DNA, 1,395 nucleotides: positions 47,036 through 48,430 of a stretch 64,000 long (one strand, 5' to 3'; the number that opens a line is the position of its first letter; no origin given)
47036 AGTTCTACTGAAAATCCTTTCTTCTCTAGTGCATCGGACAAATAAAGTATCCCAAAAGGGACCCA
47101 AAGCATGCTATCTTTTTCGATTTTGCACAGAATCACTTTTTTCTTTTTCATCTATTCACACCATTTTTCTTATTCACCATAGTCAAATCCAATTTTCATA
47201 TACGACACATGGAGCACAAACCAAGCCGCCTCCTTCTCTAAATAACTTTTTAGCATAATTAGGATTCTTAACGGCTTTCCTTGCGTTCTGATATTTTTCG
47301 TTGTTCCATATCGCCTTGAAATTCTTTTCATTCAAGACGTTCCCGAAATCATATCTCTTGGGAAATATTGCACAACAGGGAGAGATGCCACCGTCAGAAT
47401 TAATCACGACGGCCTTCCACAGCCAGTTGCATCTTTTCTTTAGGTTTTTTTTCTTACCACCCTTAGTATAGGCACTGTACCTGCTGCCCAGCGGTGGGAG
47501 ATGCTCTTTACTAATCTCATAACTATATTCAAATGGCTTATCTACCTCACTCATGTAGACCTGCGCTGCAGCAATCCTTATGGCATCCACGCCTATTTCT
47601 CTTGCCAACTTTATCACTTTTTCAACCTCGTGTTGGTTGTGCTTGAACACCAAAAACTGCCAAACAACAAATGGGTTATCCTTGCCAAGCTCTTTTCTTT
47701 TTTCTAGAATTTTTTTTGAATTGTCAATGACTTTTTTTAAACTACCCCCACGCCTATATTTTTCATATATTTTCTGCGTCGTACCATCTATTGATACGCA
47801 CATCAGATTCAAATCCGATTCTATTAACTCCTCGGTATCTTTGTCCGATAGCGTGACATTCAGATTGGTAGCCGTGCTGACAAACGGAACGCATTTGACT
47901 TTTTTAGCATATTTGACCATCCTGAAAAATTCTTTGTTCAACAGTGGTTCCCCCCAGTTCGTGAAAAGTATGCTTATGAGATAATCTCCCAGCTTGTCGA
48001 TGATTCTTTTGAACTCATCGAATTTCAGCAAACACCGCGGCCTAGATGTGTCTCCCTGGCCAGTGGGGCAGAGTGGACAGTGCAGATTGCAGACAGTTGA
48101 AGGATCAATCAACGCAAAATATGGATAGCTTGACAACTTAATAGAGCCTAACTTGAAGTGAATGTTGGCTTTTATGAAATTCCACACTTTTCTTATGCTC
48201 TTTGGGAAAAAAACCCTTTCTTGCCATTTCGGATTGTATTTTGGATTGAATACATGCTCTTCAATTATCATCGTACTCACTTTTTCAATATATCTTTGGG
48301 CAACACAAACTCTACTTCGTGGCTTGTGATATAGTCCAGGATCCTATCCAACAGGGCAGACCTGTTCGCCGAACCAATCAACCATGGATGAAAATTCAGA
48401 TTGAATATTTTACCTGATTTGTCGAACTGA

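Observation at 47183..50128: Tightly coupled four-gene module: methyltransferase, YkgJ-type Cys protein, CE4 deacetylase, SPASM radical SAM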

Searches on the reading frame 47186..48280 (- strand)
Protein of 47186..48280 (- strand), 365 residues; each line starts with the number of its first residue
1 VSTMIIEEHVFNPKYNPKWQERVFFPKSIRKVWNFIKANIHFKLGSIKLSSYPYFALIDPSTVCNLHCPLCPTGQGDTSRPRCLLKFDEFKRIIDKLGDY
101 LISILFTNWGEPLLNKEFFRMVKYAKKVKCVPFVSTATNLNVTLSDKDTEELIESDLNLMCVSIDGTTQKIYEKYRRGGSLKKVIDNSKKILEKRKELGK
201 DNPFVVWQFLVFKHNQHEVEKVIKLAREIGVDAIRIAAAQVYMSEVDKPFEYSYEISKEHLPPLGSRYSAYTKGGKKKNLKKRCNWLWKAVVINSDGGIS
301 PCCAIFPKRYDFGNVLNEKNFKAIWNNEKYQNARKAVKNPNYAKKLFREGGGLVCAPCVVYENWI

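Call 4: search_protein_families(library=pfam, proteins=[window:47186-48280:-], max_evalue=0.01)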
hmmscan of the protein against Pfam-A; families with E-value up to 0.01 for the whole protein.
window:47186-48280:- (365 aa): 3 families
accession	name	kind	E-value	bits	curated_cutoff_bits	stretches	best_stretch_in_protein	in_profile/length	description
PF04055.27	Radical_SAM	-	1.3e-13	51.9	29.5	1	60-225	3-165/166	Radical SAM superfamily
PF13186.11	SPASM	-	2e-13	50.8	21.5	1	284-338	1-56/67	Iron-sulfur cluster-binding domain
PF13353.11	Fer4_12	-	0.00088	20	22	1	64-172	15-121/137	4Fe-4S single cluster domain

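Call 5: search_protein_families(library=ncbifam, proteins=[window:47186-48280:-], max_evalue=0.01)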
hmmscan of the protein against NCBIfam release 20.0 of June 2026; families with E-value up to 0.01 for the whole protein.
window:47186-48280:- (365 aa): 47 families (the best 25 are shown)
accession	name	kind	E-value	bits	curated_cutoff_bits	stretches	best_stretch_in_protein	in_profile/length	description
TIGR04317.1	W_rSAM_matur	equivalog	2.8e-35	122.1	380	1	58-343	8-308/349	tungsten cofactor oxidoreductase radical SAM maturase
TIGR04311.1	rSAM_Geo_metal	subfamily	1.9e-23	83.2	400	1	56-248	5-196/423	radical SAM/SPASM family putative metalloenzyme maturase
TIGR04054.1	rSAM_NirJ1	equivalog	1.7e-18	66.4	650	1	61-234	43-205/387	putative heme d1 biosynthesis radical SAM protein NirJ1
NF045574.1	sacti_mat_StsB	exception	3.2e-16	59.2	625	1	53-335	98-370/466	StsB family radical SAM/SPASM domain sactipeptide maturase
NF050035.1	rSAM_WgK_link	exception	1.4e-15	57.2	650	1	52-234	7-179/367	radical SAM/SPASM peptide maturase WgkB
TIGR04545.1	rSAM_ahbD_hemeb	equivalog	1.8e-14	54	500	1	62-236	8-172/339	heme b synthase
NF033640.1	N_Twi_rSAM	subfamily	6.6e-14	51.8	170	2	282-339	3-59/398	twitch domain-containing radical SAM protein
TIGR04055.1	rSAM_NirJ2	equivalog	7.8e-14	51.9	500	1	62-234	8-169/326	putative heme d1 biosynthesis radical SAM protein NirJ2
TIGR04321.1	spiroSPASM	subfamily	1.6e-13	50.1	250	1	50-232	227-411/510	spiro-SPASM protein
TIGR04347.1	pseudo_SAM_Halo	equivalog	4.6e-13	49.2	525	1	62-235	46-208/390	TIGR04347 family pseudo-SAM/SPASM protein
TIGR02666.1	moaA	equivalog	4.7e-13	48.8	284.05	1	63-232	19-186/336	GTP 3',8-cyclase MoaA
TIGR02109.1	PQQ_syn_pqqE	equivalog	8e-13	48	381.35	1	53-242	6-185/358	pyrroloquinoline quinone biosynthesis protein PqqE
TIGR04051.1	rSAM_NirJ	equivalog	1.9e-12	46.8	515.45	1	64-235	12-172/354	heme d1 biosynthesis radical SAM protein NirJ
TIGR04546.1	rSAM_ahbC_deAc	equivalog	7.2e-12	44.8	650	1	63-233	48-207/390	12,18-didecarboxysiroheme deacetylase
NF001199.0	PRK00164.2-1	equivalog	1.3e-11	44.2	231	1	62-287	20-232/308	GTP 3',8-cyclase MoaA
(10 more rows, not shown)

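Call 9: find_homologous_proteins(query=window:47186-48280:-, max_evalue=1e-10)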
Query window:47186-48280:- (365 aa): 530 proteins with E <= 1e-10 among 2350 candidates; the best 120 are listed.
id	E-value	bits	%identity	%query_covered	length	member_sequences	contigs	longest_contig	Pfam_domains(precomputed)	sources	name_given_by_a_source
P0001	1.3e-249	846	100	99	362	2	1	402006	PF13186.12,PF04055.28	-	-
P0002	1.5e-174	598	69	99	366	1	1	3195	PF13186.12,PF04055.28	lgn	-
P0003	8.4e-173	593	70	99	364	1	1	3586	PF13186.12,PF04055.28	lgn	-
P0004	2.7e-169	581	66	99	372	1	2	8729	PF13186.12,PF04055.28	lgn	-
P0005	3.2e-167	574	67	99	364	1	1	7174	PF13186.12,PF04055.28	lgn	-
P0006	5.7e-167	574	65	99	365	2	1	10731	PF13186.12,PF04055.28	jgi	-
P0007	2.8e-158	545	61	99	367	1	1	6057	PF13186.12,PF04055.28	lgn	-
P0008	2.1e-157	542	60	99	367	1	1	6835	PF13186.12,PF04055.28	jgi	-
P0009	1.0e-152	527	62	99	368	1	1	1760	PF13186.12,PF04055.28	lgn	-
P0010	8.9e-146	504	63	92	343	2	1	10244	PF13186.12,PF04055.28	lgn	-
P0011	1.9e-136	473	55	99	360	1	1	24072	PF13186.12,PF04055.28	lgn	-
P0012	9.1e-128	445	55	99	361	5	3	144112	PF13186.12,PF04055.28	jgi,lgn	jgi:radical SAM protein with 4Fe4S-binding SPASM domain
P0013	2.2e-112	394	71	67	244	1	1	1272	PF13186.12,PF04055.28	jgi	-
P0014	1.4e-111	391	50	93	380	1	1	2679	PF13186.12,PF04055.28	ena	-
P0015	5.4e-109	383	50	92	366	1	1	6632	PF13186.12,PF04055.28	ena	-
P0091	1.6e-70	256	40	85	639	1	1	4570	PF13847.13,PF13489.13,PF08003.18,PF02353.27,PF05175.21,PF13186.12,PF13649.13,PF04055.28,PF01209.25,PF08241.19,PF08242.19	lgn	-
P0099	4.3e-70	255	40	91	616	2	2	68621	PF13847.13,PF13489.13,PF02353.27,PF05175.21,PF13186.12,PF13649.13,PF04055.28,PF08241.19,PF08242.19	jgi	-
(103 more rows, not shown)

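Call 10: find_encoding_contigs(protein=P0012, flank=10000, max_places=3)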
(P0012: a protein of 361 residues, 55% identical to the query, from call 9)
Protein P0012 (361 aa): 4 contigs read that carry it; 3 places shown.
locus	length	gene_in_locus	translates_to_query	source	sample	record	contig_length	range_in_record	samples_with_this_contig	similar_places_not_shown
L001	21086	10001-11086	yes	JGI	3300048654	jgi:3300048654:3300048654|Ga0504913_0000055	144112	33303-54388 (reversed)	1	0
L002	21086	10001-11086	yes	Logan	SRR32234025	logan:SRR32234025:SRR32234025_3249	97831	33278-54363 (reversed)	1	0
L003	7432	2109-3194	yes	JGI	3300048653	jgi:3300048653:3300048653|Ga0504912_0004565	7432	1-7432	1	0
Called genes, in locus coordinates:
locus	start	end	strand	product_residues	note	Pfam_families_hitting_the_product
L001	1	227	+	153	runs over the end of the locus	PF08660:Alg14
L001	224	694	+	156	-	PF00534:Glycos_transf_1 (weak), PF04101:Glyco_tran_28_C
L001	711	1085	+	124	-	PF04892:VanZ-LLP1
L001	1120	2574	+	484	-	PF02310:B12-binding, PF04055:Radical_SAM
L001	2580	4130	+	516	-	PF01554:MatE (weak), PF01943:Polysacc_synt, PF13440:Polysacc_synt_3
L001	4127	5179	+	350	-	PF00535:Glycos_transf_2, PF13641:Glyco_tranf_2_3, PF10111:Glyco_tranf_2_2, PF13632:Glyco_trans_2_3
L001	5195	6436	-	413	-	PF08421:Methyltransf_13, PF13489:Methyltransf_23, PF08241:Methyltransf_11 (weak), PF08242:Methyltransf_12, PF08484:Methyltransf_14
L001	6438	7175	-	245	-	PF01370:Epimerase, PF04321:RmlD_sub_bind, PF01073:3Beta_HSD (weak), PF16363:GDP_Man_Dehyd, PF02719:Polysacc_synt_2, PF07993:NAD_binding_4 (weak)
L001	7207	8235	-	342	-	PF00106:adh_short (weak), PF01073:3Beta_HSD, PF01370:Epimerase, PF02719:Polysacc_synt_2, PF04321:RmlD_sub_bind, PF13460:NAD_binding_10, PF16363:GDP_Man_Dehyd, PF08485:Polysacc_syn_2C (weak)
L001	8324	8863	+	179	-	PF05148:Methyltransf_8 (weak), PF13489:Methyltransf_23, PF13847:Methyltransf_31 (faint), PF08241:Methyltransf_11, PF08242:Methyltransf_12 (weak), PF13649:Methyltransf_25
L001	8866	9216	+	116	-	-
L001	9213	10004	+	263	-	PF01522:Polysacc_deac_1, PF03065:Glyco_hydro_57 (weak)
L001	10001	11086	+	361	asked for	PF04055:Radical_SAM, PF13186:SPASM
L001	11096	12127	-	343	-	PF13439:Glyco_transf_4, PF13579:Glyco_trans_4_4 (faint), PF20706:GT4-conflict, PF00534:Glycos_transf_1, PF13692:Glyco_trans_1_4, PF13524:Glyco_trans_1_2 (weak)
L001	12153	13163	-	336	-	PF00953:Glycos_transf_4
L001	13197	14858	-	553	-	PF13231:PMT_2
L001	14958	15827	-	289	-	PF00535:Glycos_transf_2, PF10111:Glyco_tranf_2_2 (weak), PF13641:Glyco_tranf_2_3, PF13632:Glyco_trans_2_3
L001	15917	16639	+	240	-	PF00483:NTP_transferase, PF12804:NTP_transf_3 (weak)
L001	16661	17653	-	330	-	PF01073:3Beta_HSD, PF01370:Epimerase, PF02719:Polysacc_synt_2, PF04321:RmlD_sub_bind, PF05368:NmrA, PF07993:NAD_binding_4, PF08659:KR, PF16363:GDP_Man_Dehyd, +3 more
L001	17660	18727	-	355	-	PF13439:Glyco_transf_4, PF13579:Glyco_trans_4_4, PF00534:Glycos_transf_1, PF13692:Glyco_trans_1_4, PF13524:Glyco_trans_1_2, PF20706:GT4-conflict (weak)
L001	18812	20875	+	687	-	PF02516:STT3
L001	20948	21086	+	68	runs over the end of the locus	PF00125:Histone, PF00808:CBFD_NFYB_HMF, PF15630:CENP-S (weak)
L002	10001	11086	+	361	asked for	PF04055:Radical_SAM, PF13186:SPASM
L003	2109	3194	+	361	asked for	PF04055:Radical_SAM, PF13186:SPASM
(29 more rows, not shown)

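Call 11: find_encoding_contigs(protein=P0011, flank=10000, max_places=2)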
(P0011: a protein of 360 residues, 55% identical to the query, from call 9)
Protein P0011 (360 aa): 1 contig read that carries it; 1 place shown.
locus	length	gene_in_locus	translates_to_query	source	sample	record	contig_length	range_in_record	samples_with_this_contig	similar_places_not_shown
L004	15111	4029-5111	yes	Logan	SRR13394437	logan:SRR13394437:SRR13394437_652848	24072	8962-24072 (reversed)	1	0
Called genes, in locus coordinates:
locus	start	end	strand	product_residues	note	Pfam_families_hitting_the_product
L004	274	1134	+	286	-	PF05575:V_cholerae_RfbT (weak), PF02475:TRM5-TYW2_MTfase (weak), PF05050:Methyltransf_21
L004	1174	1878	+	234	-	PF00254:FKBP_C, PF22199:FKBP26_IF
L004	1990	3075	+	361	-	PF00091:Tubulin, PF12327:FtsZ_C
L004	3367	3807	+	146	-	PF03439:Spt5-NGN, PF00467:KOW (weak)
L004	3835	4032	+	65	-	-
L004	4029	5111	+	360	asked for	PF04055:Radical_SAM, PF13186:SPASM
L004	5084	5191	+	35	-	-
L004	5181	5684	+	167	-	PF03946:Ribosomal_L11_N, PF00298:Ribosomal_L11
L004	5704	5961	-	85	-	-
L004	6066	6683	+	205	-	PF00687:Ribosomal_L1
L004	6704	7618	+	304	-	PF00466:Ribosomal_L10, PF17777:RL10P_insert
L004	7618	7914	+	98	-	PF00428:Ribosomal_60s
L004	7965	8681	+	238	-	PF01966:HD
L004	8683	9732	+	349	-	PF01368:DHH (weak), PF02272:DHHA1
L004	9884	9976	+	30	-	-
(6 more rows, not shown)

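Call 12: find_encoding_contigs(protein=P0006, flank=10000, max_places=2)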
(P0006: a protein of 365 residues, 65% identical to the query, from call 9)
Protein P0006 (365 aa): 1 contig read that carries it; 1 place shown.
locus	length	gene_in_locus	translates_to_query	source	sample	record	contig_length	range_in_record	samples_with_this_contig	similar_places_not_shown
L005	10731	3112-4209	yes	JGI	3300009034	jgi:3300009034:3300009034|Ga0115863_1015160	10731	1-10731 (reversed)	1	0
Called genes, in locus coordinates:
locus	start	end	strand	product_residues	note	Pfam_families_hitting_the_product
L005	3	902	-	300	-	?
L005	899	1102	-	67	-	PF08421:Methyltransf_13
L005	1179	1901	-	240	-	PF01073:3Beta_HSD (weak), PF01370:Epimerase, PF04321:RmlD_sub_bind, PF16363:GDP_Man_Dehyd, PF02719:Polysacc_synt_2, PF07993:NAD_binding_4 (weak)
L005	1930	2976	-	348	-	PF04321:RmlD_sub_bind (weak), PF01073:3Beta_HSD, PF01370:Epimerase, PF02719:Polysacc_synt_2, PF13460:NAD_binding_10 (weak), PF16363:GDP_Man_Dehyd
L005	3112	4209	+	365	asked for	PF04055:Radical_SAM, PF13186:SPASM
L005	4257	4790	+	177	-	PF05148:Methyltransf_8, PF08241:Methyltransf_11, PF13489:Methyltransf_23, PF13649:Methyltransf_25, PF08242:Methyltransf_12 (weak), PF01209:Ubie_methyltran (faint), PF13847:Methyltransf_31 (weak)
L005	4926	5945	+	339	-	PF01073:3Beta_HSD, PF01370:Epimerase, PF02719:Polysacc_synt_2, PF04321:RmlD_sub_bind, PF07993:NAD_binding_4, PF13460:NAD_binding_10, PF16363:GDP_Man_Dehyd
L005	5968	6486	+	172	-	PF00908:dTDP_sugar_isom (faint), PF05523:FdtA (faint)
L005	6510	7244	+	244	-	PF00483:NTP_transferase, PF12804:NTP_transf_3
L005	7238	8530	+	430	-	PF02310:B12-binding, PF04055:Radical_SAM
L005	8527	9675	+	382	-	PF01041:DegT_DnrJ_EryC1, PF00155:Aminotran_1_2 (weak)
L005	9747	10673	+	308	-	PF00535:Glycos_transf_2, PF13641:Glyco_tranf_2_3 (faint)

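Call 15: search_solved_structures(query=A1, max_evalue=0.001, show_alignments=2)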
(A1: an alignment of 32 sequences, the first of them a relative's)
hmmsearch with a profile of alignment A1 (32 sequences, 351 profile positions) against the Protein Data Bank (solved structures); distinct sequences matched with E-value up to 0.001: 12.
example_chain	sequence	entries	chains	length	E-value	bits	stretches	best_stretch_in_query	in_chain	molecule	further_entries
4m7t_A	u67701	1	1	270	1.6e-18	69.9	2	269-348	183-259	BtrN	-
4m7s_A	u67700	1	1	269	1.8e-18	69.8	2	269-348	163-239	BtrN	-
7tol_A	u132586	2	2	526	5.2e-11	45.3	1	48-181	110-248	glycerol dibiphytanyl glycerol tetraether - macrocyclic archaeol synthase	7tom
7vob_C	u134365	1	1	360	3.6e-10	42.5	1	50-231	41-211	Cytosylglucuronate decarboxylase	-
7voc_C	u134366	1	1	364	3.7e-10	42.5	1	50-231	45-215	Cytosylglucuronate decarboxylase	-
5v1q_A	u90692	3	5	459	7.8e-10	41.4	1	33-146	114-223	Radical SAM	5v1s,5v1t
6efn_A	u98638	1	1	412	3.8e-09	39.1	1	44-293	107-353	Sporulation killing factor maturation protein SkfB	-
5wgg_A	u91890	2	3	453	1.1e-08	37.7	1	48-188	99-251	Radical SAM domain protein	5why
6c8v_A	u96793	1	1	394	1.2e-08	37.5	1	40-317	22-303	Coenzyme PQQ synthesis protein E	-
8wm2_A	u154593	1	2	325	7.7e-07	31.5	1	53-155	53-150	Fe-S radical SAM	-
8hzv_A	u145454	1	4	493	5.3e-05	25.5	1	43-188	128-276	Radical S-Adenosyl-L-methionine Enzyme DesII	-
8hzy_A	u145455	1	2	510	5.7e-05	25.4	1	43-188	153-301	DesII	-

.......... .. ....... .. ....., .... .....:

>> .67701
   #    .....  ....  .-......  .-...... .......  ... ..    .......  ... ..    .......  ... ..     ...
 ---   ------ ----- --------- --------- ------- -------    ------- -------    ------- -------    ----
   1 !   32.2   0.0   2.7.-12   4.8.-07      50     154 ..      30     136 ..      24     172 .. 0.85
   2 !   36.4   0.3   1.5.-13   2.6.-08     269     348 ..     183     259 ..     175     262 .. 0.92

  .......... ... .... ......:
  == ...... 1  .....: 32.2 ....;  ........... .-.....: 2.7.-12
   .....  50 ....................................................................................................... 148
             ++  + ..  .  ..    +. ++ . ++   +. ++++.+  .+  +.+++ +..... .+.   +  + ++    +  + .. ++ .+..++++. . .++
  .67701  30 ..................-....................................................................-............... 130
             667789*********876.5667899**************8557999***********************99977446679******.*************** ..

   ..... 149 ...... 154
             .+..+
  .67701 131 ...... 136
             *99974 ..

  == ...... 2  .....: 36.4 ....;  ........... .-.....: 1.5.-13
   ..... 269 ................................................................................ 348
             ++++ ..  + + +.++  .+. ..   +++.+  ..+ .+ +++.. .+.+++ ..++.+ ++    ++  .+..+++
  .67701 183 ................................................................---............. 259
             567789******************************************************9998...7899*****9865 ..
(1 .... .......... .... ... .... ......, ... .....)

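Call 16: find_related_loci(query=A1, collection=genome_contigs, flank=10000)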
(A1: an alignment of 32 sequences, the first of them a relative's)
Query A1 (362 aa) in genome_contigs; peptide patterns used: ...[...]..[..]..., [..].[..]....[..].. (x = any residue, [..] = any of these).
599 stretches matched a pattern (row limit reached: there are more); 585 encode a relative of the query (tblastn E <= 1e-3); the best 80 are kept; 80 distinct loci.
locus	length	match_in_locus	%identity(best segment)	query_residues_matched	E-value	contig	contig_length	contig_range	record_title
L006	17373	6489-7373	42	46-355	3e-79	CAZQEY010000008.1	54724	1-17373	MAG TPA_asm: uncultured Planctomycetales bacterium isolate binchicken_co178_242 genome assembly, contig: NODE_1053_lengt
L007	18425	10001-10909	40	19-334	8e-78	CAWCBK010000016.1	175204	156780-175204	MAG: Euryarchaeota archaeon isolate MFD03899.bin.2.188 genome assembly, contig: contig_51925, whole genome shotgun seque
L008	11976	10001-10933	40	24-336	2e-77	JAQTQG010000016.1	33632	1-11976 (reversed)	MAG: Candidatus Omnitrophota bacterium isolate STB_134 NODE_2737_length_33632_cov_5.776093_Sandtown_B, whole genome shot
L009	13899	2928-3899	41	25-356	1e-76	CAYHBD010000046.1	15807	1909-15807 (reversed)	MAG TPA_asm: uncultured archaeon isolate ERP119294_co2_134 genome assembly, contig: k141_237781, whole genome shotgun se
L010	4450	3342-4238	42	28-336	9e-77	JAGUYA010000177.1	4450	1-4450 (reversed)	MAG: Candidatus Omnitrophota bacterium isolate DeMMO4_14 c_000000002549, whole genome shotgun sequence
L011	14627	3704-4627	41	27-336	1e-76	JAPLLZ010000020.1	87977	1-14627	MAG: Candidatus Omnitrophota bacterium isolate LacPavin_0419_WC90_MAG_39_8 LacPavin_0419_WC90_scaffold_476012, whole gen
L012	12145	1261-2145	42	25-334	3e-76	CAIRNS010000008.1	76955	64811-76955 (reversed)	MAG: uncultured Elusimicrobia bacterium isolate AM-2014_bin-1828 genome assembly, contig: bin-1828:08/31, whole genome s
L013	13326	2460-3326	42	40-337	4e-75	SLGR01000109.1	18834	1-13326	MAG: Candidatus Sumerlaeota bacterium isolate CSSed165cm_109 CSSed16-5cm-7405, whole genome shotgun sequence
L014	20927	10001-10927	37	27-356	9e-75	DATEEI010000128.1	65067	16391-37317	MAG TPA_asm: Vicinamibacterales bacterium isolate SMAG_U8729 k141_1953197, whole genome shotgun sequence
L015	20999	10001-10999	37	16-356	6e-74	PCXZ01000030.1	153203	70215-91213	MAG: Candidatus Woesearchaeota archaeon CG10_big_fil_rev_8_21_14_0_10_44_13 CG10_8_21_14_0.10_scaffold_31_c, whole genom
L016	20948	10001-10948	40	25-356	2e-73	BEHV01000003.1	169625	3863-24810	Bacterium HR19 DNA, contig: NODE_40_3, isolate: HRbin19, whole genome shotgun sequence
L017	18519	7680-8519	42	46-335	5e-73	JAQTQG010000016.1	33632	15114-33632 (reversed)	MAG: Candidatus Omnitrophota bacterium isolate STB_134 NODE_2737_length_33632_cov_5.776093_Sandtown_B, whole genome shot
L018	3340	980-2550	43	38-342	2e-73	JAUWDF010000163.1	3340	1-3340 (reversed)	MAG: Candidatus Bathyarchaeota archaeon isolate CSMAG_2157 CSMAG_2157_k141_461914_length_3340_cov_4.0000, whole genome s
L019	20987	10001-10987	39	20-356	2e-72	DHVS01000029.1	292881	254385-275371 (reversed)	MAG TPA_asm: bacterium UBP2_UBA5202 isolate UBA5202 UBA5202_contig_1102, whole genome shotgun sequence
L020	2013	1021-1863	43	46-336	7e-75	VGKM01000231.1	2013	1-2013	MAG: Candidatus Omnitrophota bacterium isolate K_DeepCast_150m_m1_084 K_DeepCast_150m_m1_084_Ga0194126_10124355, whole g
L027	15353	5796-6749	41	18-334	2e-71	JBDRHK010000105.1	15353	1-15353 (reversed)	MAG: Candidatus Iainarchaeum archaeon isolate MEGAHIT-group-1.513 k141_2631624, whole genome shotgun sequence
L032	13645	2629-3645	38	2-355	5e-71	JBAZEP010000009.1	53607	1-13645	MAG: Candidatus Omnitrophota bacterium isolate SO_2017_LW3_129 NODE_1269_length_53607_cov_6.080011_LW162_2017, whole gen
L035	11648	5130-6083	38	14-331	7e-71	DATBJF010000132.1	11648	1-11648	MAG TPA_asm: Candidatus Methylomirabilota bacterium isolate SMAG_U3913 k141_458646, whole genome shotgun sequence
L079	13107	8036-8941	36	28-338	5e-67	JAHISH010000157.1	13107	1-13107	MAG: Candidatus Omnitrophota bacterium isolate MM_PC_MetaG.mb.163 MM_PC_MetaG.mb.163_k141_1066026, whole genome shotgun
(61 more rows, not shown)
